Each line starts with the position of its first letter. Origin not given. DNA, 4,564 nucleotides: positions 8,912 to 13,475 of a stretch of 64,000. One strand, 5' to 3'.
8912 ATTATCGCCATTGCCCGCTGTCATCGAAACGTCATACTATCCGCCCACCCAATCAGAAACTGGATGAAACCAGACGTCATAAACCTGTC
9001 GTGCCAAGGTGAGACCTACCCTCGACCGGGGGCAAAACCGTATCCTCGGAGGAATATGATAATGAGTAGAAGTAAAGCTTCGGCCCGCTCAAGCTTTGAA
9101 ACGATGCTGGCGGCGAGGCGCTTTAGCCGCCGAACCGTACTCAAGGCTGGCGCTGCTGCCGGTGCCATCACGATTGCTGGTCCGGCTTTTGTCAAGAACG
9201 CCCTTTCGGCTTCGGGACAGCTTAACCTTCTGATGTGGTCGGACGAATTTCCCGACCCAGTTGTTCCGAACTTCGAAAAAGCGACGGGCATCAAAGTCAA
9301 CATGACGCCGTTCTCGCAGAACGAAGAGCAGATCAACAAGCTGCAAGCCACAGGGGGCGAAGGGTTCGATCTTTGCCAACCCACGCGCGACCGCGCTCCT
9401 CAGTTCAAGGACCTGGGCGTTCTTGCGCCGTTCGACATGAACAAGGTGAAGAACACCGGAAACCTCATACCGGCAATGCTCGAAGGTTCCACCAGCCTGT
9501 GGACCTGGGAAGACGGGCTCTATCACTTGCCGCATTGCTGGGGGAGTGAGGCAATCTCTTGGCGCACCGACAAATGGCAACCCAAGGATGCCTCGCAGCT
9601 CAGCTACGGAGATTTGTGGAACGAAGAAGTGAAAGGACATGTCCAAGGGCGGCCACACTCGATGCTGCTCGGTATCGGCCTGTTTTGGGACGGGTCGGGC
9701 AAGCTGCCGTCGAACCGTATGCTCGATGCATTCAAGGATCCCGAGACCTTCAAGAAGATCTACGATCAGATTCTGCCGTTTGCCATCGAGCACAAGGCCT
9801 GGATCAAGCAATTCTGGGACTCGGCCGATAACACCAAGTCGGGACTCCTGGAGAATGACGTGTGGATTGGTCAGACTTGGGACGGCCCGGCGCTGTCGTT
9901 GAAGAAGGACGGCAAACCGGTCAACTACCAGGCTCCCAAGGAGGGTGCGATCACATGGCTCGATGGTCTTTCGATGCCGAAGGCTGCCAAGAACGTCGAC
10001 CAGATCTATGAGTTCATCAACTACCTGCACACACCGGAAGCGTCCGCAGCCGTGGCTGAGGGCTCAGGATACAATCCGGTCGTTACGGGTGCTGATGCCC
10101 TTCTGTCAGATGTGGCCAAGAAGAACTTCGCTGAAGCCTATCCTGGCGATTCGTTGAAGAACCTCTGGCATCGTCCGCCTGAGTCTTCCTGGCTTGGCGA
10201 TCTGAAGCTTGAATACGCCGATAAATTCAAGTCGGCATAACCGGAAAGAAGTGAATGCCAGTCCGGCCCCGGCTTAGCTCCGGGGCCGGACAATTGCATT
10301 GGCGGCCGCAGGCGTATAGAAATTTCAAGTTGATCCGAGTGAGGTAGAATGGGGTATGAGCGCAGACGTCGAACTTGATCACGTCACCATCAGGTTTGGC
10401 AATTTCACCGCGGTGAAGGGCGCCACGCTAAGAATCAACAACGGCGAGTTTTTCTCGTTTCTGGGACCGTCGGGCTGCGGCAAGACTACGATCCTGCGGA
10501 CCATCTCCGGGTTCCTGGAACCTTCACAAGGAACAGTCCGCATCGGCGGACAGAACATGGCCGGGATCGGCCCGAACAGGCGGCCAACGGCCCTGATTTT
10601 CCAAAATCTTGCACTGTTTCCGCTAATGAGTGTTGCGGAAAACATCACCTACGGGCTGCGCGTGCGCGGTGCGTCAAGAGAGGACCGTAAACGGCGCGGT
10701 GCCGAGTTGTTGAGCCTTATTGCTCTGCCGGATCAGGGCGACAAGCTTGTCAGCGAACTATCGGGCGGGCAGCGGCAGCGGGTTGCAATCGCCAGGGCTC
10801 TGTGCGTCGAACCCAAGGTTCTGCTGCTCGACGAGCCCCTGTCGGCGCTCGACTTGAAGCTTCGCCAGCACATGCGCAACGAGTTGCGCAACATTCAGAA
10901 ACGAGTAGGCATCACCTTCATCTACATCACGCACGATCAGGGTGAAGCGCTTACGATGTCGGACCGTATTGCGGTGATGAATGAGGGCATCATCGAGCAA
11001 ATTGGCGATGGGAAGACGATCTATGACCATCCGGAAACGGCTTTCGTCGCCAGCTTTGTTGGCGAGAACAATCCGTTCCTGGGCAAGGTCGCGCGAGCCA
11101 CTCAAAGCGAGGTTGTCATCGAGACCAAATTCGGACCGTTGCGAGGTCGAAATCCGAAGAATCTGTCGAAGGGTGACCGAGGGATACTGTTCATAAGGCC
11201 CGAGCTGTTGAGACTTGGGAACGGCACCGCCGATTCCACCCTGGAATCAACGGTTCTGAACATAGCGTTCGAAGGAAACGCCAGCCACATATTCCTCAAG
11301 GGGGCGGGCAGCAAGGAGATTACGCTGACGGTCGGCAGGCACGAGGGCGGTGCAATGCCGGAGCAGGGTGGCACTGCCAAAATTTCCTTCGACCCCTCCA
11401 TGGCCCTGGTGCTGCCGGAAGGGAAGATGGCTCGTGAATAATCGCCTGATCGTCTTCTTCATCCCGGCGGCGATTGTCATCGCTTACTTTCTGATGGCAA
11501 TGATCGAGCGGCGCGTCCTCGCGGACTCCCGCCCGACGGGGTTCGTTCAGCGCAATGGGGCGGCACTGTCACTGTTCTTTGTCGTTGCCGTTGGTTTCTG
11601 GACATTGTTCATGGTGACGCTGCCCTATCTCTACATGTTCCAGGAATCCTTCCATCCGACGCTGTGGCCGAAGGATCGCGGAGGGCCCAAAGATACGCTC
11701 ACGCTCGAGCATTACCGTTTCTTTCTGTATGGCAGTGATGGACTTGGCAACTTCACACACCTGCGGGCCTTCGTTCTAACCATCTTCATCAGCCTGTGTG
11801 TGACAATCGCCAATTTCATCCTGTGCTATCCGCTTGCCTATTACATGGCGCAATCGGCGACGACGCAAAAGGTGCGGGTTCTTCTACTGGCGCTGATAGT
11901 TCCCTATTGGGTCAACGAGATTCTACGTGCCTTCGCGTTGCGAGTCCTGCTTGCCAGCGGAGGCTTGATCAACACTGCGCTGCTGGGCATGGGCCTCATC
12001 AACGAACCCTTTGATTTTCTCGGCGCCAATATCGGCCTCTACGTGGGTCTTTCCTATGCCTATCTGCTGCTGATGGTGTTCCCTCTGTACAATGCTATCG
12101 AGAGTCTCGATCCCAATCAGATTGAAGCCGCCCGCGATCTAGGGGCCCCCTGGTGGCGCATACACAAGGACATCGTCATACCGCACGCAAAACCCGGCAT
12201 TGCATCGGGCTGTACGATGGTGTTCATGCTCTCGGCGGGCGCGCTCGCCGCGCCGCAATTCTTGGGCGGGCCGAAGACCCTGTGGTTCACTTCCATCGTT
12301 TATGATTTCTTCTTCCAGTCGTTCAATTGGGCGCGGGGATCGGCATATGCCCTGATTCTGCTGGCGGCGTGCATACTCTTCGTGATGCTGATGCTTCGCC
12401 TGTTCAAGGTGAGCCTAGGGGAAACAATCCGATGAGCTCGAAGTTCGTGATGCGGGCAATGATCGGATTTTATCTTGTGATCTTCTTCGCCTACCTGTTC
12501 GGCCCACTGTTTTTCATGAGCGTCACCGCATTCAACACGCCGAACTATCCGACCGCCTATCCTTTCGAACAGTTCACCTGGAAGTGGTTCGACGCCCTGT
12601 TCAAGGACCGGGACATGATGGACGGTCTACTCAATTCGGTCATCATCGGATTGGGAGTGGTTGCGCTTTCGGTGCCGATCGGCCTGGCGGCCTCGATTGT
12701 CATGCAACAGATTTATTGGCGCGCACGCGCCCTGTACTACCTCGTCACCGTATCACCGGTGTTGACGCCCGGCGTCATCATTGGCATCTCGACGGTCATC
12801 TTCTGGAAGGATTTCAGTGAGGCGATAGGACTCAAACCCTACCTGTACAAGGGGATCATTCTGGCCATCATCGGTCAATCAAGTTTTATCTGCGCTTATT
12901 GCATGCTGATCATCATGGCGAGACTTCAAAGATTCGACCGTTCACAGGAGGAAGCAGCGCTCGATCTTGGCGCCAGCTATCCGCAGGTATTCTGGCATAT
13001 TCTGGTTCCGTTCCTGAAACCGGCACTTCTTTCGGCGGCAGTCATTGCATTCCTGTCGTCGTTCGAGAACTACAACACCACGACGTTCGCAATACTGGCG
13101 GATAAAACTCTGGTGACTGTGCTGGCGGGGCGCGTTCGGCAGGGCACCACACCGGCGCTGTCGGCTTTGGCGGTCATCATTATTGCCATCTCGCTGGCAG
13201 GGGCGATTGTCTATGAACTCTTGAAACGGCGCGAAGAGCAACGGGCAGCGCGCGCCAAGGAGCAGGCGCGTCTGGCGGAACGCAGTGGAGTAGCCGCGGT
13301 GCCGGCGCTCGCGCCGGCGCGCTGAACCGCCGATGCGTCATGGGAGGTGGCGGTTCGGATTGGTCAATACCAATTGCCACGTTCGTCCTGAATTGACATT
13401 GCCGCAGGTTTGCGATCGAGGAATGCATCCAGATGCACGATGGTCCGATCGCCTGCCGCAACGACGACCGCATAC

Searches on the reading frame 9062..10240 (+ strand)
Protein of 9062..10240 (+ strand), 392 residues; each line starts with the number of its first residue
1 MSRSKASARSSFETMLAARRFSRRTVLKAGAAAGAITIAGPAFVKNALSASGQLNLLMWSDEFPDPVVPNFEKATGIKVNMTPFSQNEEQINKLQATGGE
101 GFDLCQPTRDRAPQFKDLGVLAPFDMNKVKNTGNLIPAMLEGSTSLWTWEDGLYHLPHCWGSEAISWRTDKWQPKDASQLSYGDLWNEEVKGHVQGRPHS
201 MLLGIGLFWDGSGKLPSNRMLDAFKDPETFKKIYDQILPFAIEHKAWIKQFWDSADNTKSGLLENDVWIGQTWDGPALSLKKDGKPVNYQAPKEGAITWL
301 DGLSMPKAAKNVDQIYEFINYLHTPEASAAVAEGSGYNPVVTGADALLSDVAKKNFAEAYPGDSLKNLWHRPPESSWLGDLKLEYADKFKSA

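Call 50: search_protein_families(library=ncbifam, proteins=[window:9062-10240:+], max_evalue=0.00001)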
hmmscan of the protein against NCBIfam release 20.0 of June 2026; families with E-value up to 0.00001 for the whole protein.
window:9062-10240:+ (392 aa): 4 families
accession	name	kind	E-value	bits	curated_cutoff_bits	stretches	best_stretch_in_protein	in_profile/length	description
NF007048.0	PRK09501.1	equivalog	4.2e-32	111.4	582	1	48-353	23-310/348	spermidine/putrescine ABC transporter substrate-binding protein PotD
NF007962.0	PRK10682.1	equivalog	5.2e-26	91.5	636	2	268-362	244-338/370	spermidine/putrescine ABC transporter substrate-binding protein PotF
NF041888.1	ABC_SBP_YdcS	equivalog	4.5e-15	55.3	725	1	67-343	54-325/379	putative ABC transporter substrate-binding protein YdcS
TIGR03850.1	bind_CPR_0540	equivalog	6.1e-06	25.1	299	0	293-360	316-381/437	carbohydrate ABC transporter substrate-binding protein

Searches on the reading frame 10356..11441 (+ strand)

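Call 50: search_protein_families(library=ncbifam, proteins=[window:10356-11441:+], max_evalue=0.00001)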
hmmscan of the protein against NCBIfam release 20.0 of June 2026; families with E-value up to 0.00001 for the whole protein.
window:10356-11441:+ (361 aa): 183 families (the best 25 are shown)
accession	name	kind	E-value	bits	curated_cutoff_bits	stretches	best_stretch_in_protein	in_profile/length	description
TIGR03265.1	PhnT2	equivalog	1.2e-102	343.7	457.7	1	3-330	3-328/353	putative 2-aminoethylphosphonate ABC transporter ATP-binding protein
NF006987.0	PRK09452.1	equivalog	9.6e-96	320.7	482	1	5-298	18-312/378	spermidine/putrescine ABC transporter ATP-binding protein PotA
NF043075.1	MMSYN1_0197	equivalog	1.2e-92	310.5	550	1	5-316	3-308/341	spermidine/putrescine ABC transporter ATP-binding protein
TIGR01187.1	potA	subfamily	2.6e-92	309.4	355.6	1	36-318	2-290/325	polyamine ABC transporter ATP-binding protein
NF008653.0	PRK11650.1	subfamily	6.3e-87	291.9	432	1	3-325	2-322/357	sn-glycerol-3-phosphate ABC transporter ATP-binding protein UgpC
NF008513.0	PRK11432.1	equivalog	1.4e-82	277.4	496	1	5-324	7-320/351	ferric ABC transporter ATP-binding protein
TIGR03258.1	PhnT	equivalog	1.5e-82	277.5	499.15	1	4-348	8-352/359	2-aminoethylphosphonate ABC transport system ATP-binding subunit PhnT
NF008233.0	PRK11000.1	equivalog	7.9e-76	255.3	568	1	3-348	2-348/369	maltose/maltodextrin ABC transporter ATP-binding protein MalK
TIGR00968.1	3a0106s01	subfamily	3.9e-75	252.4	342.75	1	6-239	2-235/237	sulfate ABC transporter ATP-binding protein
NF008621.0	PRK11607.1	equivalog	6.8e-75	252.2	613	1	5-317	20-337/377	putrescine ABC transporter ATP-binding subunit PotG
NF040840.2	tungstate_WtpC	equivalog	7.4e-71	239.2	440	1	9-257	6-252/347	tungstate ABC transporter ATP-binding protein WtpC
NF040933.2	ABC_arch_GlcV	equivalog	2.9e-69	233.6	450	1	5-291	3-292/357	glucose ABC transporter ATP-binding protein GlcV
NF008105.0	PRK10851.1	equivalog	1.5e-68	231.2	502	1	5-341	3-337/362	sulfate/thiosulfate ABC transporter ATP-binding protein CysA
TIGR01186.1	proV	subfamily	1.4e-64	218.5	326.6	1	15-239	4-234/363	betaine/proline/choline family ABC transporter ATP-binding protein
TIGR03415.1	ABC_choXWV_ATP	equivalog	1.6e-56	192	483.75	1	10-241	30-271/382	choline ABC transporter ATP-binding protein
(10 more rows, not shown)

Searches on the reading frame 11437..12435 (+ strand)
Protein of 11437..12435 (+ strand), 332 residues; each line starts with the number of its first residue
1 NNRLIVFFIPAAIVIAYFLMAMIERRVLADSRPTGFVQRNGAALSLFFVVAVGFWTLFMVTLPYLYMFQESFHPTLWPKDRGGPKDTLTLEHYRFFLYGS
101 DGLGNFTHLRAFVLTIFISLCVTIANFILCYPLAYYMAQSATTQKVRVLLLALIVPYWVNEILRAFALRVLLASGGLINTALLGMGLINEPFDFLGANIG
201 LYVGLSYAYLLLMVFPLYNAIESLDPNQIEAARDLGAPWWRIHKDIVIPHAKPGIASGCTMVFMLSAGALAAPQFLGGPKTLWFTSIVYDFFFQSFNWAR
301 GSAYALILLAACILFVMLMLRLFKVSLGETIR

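Call 50: search_protein_families(library=ncbifam, proteins=[window:11437-12435:+], max_evalue=0.00001)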
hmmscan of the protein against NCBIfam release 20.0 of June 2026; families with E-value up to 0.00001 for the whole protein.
window:11437-12435:+ (332 aa): 14 families
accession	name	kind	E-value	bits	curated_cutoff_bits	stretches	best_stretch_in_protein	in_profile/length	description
NF007044.0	PRK09497.1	equivalog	1.7e-43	149.2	348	1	48-318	11-270/285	spermidine/putrescine ABC transporter permease PotB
NF007963.0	PRK10683.1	equivalog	5.4e-39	134.4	489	1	55-325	39-311/317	putrescine ABC transporter permease PotH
NF043074.1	MMSYN1_0196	equivalog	2.3e-26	92.7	350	1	109-323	64-262/277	spermidine/putrescine ABC transporter permease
NF011624.0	PRK15050.1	equivalog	1.8e-17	63.4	247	1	104-315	67-278/297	2-aminoethylphosphonate ABC transporter permease subunit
TIGR03226.1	PhnU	equivalog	1.5e-14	54.2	283.45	1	162-313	142-294/311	2-aminoethylphosphonate ABC transporter permease subunit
TIGR03262.1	PhnU2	equivalog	2.3e-13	49.7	593.25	1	108-318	52-252/546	putative 2-aminoethylphosphonate ABC transporter permease subunit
TIGR02141.1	modB_ABC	equivalog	6.8e-11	42.2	182.6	1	114-319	2-202/208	molybdate ABC transporter permease subunit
NF008208.0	PRK10971.1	equivalog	1.7e-09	37.6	415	1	109-319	57-263/277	sulfate/thiosulfate ABC transporter permease CysT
NF007047.0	PRK09500.1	equivalog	7.5e-09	35.6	326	1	211-289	141-219/257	spermidine/putrescine ABC transporter permease PotC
TIGR01581.1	Mo_ABC_porter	hypoth_equivalog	7.8e-09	35.3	210.3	1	111-315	22-224/225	ABC transporter permease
NF006939.0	PRK09421.1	equivalog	1.9e-08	34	262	1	110-272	10-167/230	molybdate ABC transporter permease subunit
TIGR00969.1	3a0106s02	subfamily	1.4e-07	31.2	240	1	106-318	57-265/272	sulfate ABC transporter permease subunit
TIGR02139.1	permease_CysT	equivalog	6.3e-07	29.2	246.1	1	109-318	49-254/265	sulfate ABC transporter permease subunit CysT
NF040839.1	tungstate_WtpB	equivalog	2.8e-06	27.1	340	1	109-323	43-247/251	tungstate ABC transporter permease WtpB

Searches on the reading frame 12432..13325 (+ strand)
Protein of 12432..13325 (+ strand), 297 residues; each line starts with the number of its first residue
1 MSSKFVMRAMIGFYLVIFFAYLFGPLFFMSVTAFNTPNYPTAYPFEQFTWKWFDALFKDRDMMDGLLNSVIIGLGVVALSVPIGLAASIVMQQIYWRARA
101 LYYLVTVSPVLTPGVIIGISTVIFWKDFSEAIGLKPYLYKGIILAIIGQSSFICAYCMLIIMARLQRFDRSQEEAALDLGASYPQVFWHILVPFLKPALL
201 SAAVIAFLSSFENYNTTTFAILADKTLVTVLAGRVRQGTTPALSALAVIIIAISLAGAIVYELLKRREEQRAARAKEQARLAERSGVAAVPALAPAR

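Call 50: search_protein_families(library=ncbifam, proteins=[window:12432-13325:+], max_evalue=0.00001)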
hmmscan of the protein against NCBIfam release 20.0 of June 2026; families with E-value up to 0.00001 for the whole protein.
window:12432-13325:+ (297 aa): 16 families
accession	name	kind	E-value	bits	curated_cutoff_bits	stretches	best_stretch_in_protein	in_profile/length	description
NF007889.0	PRK10592.1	equivalog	8.3e-35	120.7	476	1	14-276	15-276/281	putrescine ABC transporter permease PotI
NF007047.0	PRK09500.1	equivalog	2.7e-29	102.5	326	1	7-268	3-255/257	spermidine/putrescine ABC transporter permease PotC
NF043073.1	MMSYN1_0195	equivalog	3.7e-24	85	1250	1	13-271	8-254/1021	spermidine/putrescine ABC transporter permease/substrate-binding protein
TIGR03255.1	PhnV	equivalog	2.7e-16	60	358.7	1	3-263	8-263/270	2-aminoethylphosphonate ABC transport system, membrane component PhnV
TIGR03262.1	PhnU2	equivalog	4.3e-16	58.6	593.25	1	98-273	368-541/546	putative 2-aminoethylphosphonate ABC transporter permease subunit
NF006939.0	PRK09421.1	equivalog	3.7e-12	46.1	262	1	64-272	10-228/230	molybdate ABC transporter permease subunit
TIGR00969.1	3a0106s02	subfamily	2.1e-11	43.8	240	1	49-267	46-272/272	sulfate ABC transporter permease subunit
TIGR02139.1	permease_CysT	equivalog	9.3e-10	38.5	246.1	1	49-268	35-262/265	sulfate ABC transporter permease subunit CysT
NF008208.0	PRK10971.1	equivalog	1.2e-09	38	415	1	137-271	138-273/277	sulfate/thiosulfate ABC transporter permease CysT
TIGR01581.1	Mo_ABC_porter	hypoth_equivalog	4e-09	36.3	210.3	1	51-254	8-219/225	ABC transporter permease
NF011624.0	PRK15050.1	equivalog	4.4e-09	35.9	247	1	140-274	162-295/297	2-aminoethylphosphonate ABC transporter permease subunit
TIGR02140.1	permease_CysW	equivalog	4.5e-09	36.2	329.1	1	53-269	36-260/261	sulfate ABC transporter permease subunit CysW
TIGR02141.1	modB_ABC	equivalog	1e-07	31.8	182.6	1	76-267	10-208/208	molybdate ABC transporter permease subunit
TIGR02138.1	phosphate_pstC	equivalog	1.5e-06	27.4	196.45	1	9-207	9-217/296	phosphate ABC transporter permease subunit PstC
TIGR03226.1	PhnU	equivalog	1.9e-06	27.6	283.45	1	139-271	179-310/311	2-aminoethylphosphonate ABC transporter permease subunit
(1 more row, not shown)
